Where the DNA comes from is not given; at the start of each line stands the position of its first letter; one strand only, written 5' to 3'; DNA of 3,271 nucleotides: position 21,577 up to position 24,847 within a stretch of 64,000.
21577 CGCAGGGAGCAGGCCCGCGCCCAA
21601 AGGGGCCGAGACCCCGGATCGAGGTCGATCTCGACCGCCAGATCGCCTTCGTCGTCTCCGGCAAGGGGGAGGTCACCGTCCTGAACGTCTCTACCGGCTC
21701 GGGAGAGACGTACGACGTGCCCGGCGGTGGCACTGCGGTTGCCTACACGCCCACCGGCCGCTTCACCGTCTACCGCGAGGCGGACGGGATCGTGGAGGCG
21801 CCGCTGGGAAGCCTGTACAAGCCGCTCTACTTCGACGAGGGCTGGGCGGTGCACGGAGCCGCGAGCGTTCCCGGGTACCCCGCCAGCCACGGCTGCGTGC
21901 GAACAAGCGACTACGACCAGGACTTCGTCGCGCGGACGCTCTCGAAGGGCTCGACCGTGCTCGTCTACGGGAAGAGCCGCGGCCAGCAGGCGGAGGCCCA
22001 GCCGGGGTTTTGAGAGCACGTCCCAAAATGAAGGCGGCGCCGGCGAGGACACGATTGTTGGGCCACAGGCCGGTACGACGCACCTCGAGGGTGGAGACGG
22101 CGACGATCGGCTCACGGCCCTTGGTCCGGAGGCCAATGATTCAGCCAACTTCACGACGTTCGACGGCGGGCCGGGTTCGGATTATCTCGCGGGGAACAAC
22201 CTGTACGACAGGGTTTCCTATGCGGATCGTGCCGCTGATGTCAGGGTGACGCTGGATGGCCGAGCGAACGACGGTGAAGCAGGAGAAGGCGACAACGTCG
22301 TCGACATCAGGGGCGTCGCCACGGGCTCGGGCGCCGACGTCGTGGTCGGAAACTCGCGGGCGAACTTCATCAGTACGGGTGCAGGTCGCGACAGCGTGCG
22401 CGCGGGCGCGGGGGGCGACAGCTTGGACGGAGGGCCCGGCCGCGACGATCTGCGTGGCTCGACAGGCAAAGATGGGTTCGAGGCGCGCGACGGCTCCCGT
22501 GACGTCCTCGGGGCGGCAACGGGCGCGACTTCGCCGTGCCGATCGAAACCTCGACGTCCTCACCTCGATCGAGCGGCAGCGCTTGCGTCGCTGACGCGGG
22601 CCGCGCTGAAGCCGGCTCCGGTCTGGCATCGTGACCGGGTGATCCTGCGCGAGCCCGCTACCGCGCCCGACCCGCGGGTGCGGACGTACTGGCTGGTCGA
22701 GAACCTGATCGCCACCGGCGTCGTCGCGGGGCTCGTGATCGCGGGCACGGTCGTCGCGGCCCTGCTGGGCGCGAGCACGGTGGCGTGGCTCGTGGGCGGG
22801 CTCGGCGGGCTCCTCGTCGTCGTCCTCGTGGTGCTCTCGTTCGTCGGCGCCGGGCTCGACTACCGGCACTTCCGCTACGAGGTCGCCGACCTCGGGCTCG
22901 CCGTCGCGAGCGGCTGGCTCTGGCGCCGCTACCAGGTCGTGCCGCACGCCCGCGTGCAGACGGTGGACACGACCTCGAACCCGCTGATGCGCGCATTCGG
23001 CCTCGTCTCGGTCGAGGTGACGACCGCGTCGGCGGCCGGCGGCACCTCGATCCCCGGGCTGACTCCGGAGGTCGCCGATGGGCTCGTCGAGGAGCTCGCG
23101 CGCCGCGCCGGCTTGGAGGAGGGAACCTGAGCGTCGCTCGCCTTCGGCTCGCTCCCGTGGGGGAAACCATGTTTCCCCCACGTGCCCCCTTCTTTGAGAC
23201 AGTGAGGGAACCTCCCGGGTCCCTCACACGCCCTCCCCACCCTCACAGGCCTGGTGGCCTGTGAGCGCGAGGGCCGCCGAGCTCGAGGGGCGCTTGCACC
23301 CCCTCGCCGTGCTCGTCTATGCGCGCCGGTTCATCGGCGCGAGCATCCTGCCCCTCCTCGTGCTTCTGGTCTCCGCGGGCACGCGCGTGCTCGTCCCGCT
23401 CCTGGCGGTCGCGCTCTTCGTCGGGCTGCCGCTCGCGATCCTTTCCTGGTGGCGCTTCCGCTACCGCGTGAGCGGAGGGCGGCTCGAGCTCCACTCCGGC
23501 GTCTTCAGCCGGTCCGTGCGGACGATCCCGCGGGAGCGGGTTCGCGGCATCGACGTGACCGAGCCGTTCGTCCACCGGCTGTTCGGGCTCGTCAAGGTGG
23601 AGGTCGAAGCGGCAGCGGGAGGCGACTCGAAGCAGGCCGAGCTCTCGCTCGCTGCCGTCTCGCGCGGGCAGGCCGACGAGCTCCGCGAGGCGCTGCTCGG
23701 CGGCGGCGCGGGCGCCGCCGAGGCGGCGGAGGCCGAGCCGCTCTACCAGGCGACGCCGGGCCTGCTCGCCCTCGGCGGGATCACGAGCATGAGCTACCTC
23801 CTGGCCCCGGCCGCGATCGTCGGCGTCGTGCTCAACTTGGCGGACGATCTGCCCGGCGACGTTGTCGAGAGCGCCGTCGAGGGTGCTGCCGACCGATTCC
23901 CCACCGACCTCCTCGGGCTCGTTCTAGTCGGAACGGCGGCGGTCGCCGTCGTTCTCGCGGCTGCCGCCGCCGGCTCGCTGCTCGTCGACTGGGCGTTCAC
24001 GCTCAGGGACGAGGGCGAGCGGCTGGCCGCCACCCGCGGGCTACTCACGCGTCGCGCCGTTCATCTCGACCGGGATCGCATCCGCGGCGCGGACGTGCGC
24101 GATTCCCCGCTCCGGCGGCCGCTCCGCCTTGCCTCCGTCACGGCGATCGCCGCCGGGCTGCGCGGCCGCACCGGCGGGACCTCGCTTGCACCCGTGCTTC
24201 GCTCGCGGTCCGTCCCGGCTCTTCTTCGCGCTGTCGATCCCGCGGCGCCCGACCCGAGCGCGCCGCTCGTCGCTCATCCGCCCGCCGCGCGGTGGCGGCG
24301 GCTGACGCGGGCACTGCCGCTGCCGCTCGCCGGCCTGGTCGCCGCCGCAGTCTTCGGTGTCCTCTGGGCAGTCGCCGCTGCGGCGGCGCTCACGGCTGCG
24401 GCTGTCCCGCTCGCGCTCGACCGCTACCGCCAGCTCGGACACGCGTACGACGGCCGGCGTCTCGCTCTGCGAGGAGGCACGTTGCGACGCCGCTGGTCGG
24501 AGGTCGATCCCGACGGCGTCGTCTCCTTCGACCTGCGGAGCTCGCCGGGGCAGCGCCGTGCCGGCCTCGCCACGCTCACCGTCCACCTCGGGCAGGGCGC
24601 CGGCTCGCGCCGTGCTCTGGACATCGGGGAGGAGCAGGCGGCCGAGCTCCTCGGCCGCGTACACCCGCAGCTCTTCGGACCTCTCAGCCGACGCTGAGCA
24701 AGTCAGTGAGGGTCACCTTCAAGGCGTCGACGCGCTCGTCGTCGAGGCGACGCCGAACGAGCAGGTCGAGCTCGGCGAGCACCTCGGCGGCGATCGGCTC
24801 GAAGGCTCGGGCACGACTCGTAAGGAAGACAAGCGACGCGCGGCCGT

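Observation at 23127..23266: Family-A repeat, copy 1: a ~130-nt three-hairpin element sits exactly between the stop and start codons of the ydbS/ydbT-like pair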

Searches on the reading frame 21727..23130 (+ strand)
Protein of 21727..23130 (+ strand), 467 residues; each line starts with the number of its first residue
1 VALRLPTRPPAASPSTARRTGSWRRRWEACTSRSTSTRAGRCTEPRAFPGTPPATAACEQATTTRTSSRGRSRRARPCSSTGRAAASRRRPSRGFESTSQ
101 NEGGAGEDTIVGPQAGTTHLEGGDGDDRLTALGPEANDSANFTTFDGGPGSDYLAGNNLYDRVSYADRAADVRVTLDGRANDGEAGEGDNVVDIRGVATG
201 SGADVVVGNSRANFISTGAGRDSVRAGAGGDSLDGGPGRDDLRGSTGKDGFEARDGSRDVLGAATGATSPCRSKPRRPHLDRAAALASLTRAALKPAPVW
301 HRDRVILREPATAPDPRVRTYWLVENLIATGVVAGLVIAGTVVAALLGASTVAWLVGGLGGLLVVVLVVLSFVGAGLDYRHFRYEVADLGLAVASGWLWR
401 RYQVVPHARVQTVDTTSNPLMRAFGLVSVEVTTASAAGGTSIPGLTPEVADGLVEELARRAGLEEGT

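Call 18: search_protein_families(library=pfam, proteins=[window:21727-23130:+])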
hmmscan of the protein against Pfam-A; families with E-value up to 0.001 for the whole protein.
window:21727-23130:+ (467 aa): 2 families
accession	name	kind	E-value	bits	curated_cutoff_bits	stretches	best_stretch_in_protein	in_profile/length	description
PF03703.20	bPH_2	-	2.3e-16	60.2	22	1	379-453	1-74/78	Bacterial PH domain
PF00353.25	HemolysinCabind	-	1.3e-06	28.7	23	1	200-233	3-36/36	RTX calcium-binding nonapeptide repeat (4 copies)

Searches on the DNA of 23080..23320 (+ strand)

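Call 20: search_dna_similar(query=window:23128-23264:+, collection=plasmids, mode=distant, max_evalue=0.001, max_rows=40)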
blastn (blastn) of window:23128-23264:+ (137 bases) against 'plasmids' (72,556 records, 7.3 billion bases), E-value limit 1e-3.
No match.

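Call 49: search_rna_families(source=window, start=23080, end=23320, threshold=evalue, max_evalue=10)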
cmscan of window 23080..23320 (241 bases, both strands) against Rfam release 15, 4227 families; matches with E-value up to 10: 9.
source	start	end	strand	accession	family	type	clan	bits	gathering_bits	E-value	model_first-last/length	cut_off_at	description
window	23137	23195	-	RF02937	Clostridiales-2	Gene; sRNA;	-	19.4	58.6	0.024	1-82/82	no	Clostridiales-2 RNA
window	23127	23227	+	RF02203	WT1-AS_1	Gene; lncRNA;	-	14.8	40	7.5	1-109/109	no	WT1 antisense RNA conserved region 1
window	23120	23180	-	RF02965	CyVA-1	Gene; sRNA;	-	14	41.4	2.1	9-69/77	no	CyVA-1 RNA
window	23152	23210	+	RF00603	SNORD23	Gene; snRNA; snoRNA; CD-box;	-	13.2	64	3.4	1-110/110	no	Small nucleolar RNA SNORD23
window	23159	23181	+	RF00647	MIR164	Gene; miRNA;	-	13.1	64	6.3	1-68/68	no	MIR164 microRNA precursor family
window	23152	23238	-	RF02151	MIMT1_1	Gene; lncRNA;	-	13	45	2.7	1-88/88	no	MER1 repeat containing imprinted transcript 1 conserved region 1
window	23170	23207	-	RF01540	TB11Cs4H2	Gene; snRNA; snoRNA; HACA-box;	-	13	50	7.1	16-53/64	no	Trypanosomatid snoRNA TB11Cs4H2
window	23159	23179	+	RF01702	Cyano-2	Gene; sRNA;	-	8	40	7.4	167-187/204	no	Cyano-2 RNA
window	23257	23316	+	RF01702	Cyano-2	Gene; sRNA;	-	7.6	40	9.6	139-197/204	no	Cyano-2 RNA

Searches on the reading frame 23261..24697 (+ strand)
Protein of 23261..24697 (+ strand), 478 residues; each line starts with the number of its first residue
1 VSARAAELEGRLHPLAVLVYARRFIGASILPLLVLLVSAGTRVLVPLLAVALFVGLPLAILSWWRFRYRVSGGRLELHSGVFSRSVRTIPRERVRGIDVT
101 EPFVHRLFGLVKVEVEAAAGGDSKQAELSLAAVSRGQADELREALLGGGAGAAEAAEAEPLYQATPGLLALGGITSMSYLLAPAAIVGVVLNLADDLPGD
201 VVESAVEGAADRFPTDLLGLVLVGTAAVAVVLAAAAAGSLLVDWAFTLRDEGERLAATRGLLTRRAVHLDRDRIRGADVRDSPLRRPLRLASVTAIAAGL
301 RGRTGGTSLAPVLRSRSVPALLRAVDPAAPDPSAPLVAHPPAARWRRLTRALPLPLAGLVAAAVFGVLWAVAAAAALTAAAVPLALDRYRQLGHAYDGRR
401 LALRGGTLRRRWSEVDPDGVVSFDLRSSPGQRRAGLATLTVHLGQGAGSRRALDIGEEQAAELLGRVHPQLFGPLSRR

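Call 18: search_protein_families(library=pfam, proteins=[window:23261-24697:+])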
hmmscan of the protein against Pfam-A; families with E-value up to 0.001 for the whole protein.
window:23261-24697:+ (478 aa): 1 family
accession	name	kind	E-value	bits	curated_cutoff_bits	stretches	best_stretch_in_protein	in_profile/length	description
PF03703.20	bPH_2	-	7.1e-37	126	22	3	63-144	1-77/78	Bacterial PH domain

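Call 19: find_encoding_contigs(protein=window:23261-24697:+, flank=3000, max_places=6)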
Protein window:23261-24697:+ (478 aa): no gene with exactly this product is on record in the collection.

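Call 58: find_homologous_proteins(query=window:23261-24697:+, max_evalue=1e-30)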
Query window:23261-24697:+ (478 aa): 879 proteins with E <= 1e-30 among 8000 candidates; the best 120 are listed.
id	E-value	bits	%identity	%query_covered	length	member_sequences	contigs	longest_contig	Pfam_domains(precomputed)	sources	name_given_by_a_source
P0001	5.4e-290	980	99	100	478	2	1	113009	PF03703.21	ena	-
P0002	5.9e-258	874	92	96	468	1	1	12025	PF03703.21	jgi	jgi:putative membrane protein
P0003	2.2e-252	856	89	99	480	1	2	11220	PF03703.21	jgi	jgi:putative membrane protein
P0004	5.6e-250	848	87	100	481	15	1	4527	PF03703.21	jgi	jgi:putative membrane protein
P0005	2.1e-248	843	87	98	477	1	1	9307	PF03703.21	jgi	jgi:putative membrane protein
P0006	8.0e-248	841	86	98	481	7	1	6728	PF03703.21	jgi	jgi:putative membrane protein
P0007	2.5e-247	839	86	98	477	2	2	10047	PF03703.21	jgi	jgi:putative membrane protein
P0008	2.1e-244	830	87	98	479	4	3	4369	PF03703.21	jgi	jgi:putative membrane protein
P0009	6.4e-234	795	81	99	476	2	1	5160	PF03703.21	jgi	jgi:putative membrane protein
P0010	1.8e-233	794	83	99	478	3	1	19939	PF03703.21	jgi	jgi:putative membrane protein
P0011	1.4e-231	787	81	99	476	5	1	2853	PF03703.21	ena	-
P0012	1.7e-229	781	82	99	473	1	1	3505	PF03703.21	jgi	jgi:putative membrane protein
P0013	1.1e-221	755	79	98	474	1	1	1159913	PF03703.21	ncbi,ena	-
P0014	1.1e-217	742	77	98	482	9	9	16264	PF03703.21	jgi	jgi:putative membrane protein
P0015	8.6e-214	729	76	99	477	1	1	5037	PF03703.21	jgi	jgi:putative membrane protein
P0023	5.5e-210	716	76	98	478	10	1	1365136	PF03703.21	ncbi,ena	-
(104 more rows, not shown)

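Call 59: find_encoding_contigs(protein=P0002, flank=1200, max_places=1)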
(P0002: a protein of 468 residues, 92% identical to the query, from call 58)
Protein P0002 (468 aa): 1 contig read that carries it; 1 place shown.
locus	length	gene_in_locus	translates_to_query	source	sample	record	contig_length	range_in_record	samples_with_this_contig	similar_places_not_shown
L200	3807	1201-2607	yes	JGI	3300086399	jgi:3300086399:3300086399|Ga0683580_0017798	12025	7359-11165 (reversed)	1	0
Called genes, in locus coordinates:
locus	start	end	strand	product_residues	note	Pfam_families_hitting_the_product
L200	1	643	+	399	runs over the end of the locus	PF01471:PG_binding_1, PF08823:PG_binding_2 (weak), PF09374:PG_binding_3 (faint), PF01471:PG_binding_1, PF03734:YkuD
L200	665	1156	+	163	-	PF03703:bPH_2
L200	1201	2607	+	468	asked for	PF03703:bPH_2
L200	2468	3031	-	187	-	PF01047:MarR, PF12802:MarR_2, PF13412:HTH_24 (faint)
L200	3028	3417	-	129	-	-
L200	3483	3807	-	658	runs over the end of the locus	PF05231:MASE1, PF08447:PAS_3, PF00512:HisKA, PF02518:HATPase_c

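Call 60: find_encoding_contigs(protein=P0003, flank=1200, max_places=1)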
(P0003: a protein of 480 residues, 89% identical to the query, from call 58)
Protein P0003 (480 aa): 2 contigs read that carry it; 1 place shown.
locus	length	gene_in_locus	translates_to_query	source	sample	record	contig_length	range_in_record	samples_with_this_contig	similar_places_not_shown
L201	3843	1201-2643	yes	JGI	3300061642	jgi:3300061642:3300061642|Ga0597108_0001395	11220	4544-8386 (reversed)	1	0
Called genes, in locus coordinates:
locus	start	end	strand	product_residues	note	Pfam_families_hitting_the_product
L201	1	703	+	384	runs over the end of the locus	PF08823:PG_binding_2 (weak), PF01471:PG_binding_1, PF09374:PG_binding_3 (faint), PF01471:PG_binding_1, PF03734:YkuD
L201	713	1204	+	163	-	PF03703:bPH_2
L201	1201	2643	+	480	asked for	PF03703:bPH_2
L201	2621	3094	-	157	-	PF01047:MarR, PF12802:MarR_2, PF13463:HTH_27 (faint)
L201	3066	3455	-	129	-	-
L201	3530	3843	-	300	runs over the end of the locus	PF08447:PAS_3, PF00512:HisKA, PF02518:HATPase_c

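Call 61: find_encoding_contigs(protein=P0010, flank=1200, max_places=1)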
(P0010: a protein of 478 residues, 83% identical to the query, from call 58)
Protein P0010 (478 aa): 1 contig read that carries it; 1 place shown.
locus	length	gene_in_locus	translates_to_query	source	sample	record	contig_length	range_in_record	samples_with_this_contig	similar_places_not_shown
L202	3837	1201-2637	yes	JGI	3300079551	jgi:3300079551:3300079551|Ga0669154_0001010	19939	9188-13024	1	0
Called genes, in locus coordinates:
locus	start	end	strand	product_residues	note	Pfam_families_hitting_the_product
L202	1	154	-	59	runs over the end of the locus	-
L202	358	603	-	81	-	-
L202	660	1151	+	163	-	PF03703:bPH_2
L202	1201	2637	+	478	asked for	PF03703:bPH_2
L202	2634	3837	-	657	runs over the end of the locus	PF05231:MASE1, PF08447:PAS_3, PF00512:HisKA, PF02518:HATPase_c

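Call 62: find_encoding_contigs(protein=P0013, flank=1200, max_places=1)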
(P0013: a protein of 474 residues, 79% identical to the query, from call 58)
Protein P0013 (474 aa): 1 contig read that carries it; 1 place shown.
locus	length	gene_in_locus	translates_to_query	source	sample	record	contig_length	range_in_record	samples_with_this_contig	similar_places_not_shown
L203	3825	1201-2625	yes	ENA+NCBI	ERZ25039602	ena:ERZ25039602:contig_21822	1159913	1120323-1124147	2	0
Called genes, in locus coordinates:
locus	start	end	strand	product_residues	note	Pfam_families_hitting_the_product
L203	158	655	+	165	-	-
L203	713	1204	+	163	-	PF03703:bPH_2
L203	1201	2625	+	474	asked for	PF03703:bPH_2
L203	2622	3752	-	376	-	PF00291:PALP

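Call 63: find_encoding_contigs(protein=P0023, flank=1200, max_places=1)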
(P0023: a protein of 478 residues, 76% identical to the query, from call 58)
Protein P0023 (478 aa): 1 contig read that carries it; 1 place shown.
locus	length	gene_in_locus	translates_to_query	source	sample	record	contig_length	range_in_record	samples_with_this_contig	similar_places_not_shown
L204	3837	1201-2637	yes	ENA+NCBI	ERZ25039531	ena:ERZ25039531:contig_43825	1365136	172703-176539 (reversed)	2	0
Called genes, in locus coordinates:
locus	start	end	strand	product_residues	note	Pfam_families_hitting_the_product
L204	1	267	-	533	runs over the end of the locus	PF05231:MASE1, PF00989:PAS, PF08447:PAS_3, PF00512:HisKA, PF02518:HATPase_c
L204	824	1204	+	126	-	PF03703:bPH_2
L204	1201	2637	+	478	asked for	PF03703:bPH_2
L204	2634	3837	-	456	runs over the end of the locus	PF00291:PALP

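Call 65: find_encoding_contigs(protein=P0001, flank=1500, max_places=2)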
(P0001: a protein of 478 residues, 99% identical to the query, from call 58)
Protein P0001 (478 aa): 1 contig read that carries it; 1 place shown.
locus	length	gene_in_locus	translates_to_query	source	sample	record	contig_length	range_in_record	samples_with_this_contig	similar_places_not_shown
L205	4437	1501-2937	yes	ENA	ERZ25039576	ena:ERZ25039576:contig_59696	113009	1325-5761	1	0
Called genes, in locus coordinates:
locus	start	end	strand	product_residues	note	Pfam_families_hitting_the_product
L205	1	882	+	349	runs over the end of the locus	PF00353:HemolysinCabind (weak)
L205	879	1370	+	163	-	PF03703:bPH_2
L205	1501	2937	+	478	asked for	PF03703:bPH_2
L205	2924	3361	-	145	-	PF12802:MarR_2, PF01047:MarR, PF13412:HTH_24 (weak)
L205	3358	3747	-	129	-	-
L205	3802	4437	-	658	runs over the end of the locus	PF05231:MASE1, PF08447:PAS_3, PF00512:HisKA, PF02518:HATPase_c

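Call 66: find_encoding_contigs(protein=P0005, flank=1200, max_places=1)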
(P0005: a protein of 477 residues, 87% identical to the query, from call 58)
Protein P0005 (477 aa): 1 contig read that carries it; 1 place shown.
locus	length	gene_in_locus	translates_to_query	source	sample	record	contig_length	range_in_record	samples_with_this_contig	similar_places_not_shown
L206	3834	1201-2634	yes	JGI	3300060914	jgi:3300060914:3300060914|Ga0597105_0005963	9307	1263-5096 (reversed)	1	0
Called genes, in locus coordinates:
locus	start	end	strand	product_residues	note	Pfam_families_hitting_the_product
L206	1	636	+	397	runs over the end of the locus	PF01471:PG_binding_1, PF08823:PG_binding_2 (weak), PF09374:PG_binding_3 (faint), PF01471:PG_binding_1, PF03734:YkuD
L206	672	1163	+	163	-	PF03703:bPH_2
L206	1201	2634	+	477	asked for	PF03703:bPH_2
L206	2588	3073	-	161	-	PF01047:MarR, PF12802:MarR_2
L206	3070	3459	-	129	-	-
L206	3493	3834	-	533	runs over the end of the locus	PF05231:MASE1, PF00989:PAS, PF08447:PAS_3, PF00512:HisKA, PF02518:HATPase_c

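Call 67: find_encoding_contigs(protein=P0009, flank=1200, max_places=1)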
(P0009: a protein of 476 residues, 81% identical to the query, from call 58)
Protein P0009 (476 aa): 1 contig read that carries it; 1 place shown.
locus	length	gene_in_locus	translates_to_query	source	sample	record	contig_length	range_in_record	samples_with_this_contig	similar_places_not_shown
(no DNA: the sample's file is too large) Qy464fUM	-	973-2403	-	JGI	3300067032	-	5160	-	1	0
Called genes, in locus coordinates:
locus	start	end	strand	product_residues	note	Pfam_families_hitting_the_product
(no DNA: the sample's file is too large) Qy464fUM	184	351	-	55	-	-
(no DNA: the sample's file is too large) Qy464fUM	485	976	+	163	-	PF03703:bPH_2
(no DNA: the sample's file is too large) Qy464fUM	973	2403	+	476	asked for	PF03703:bPH_2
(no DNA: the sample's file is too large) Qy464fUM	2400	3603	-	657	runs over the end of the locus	PF05231:MASE1, PF00989:PAS (weak), PF08447:PAS_3, PF00512:HisKA, PF02518:HATPase_c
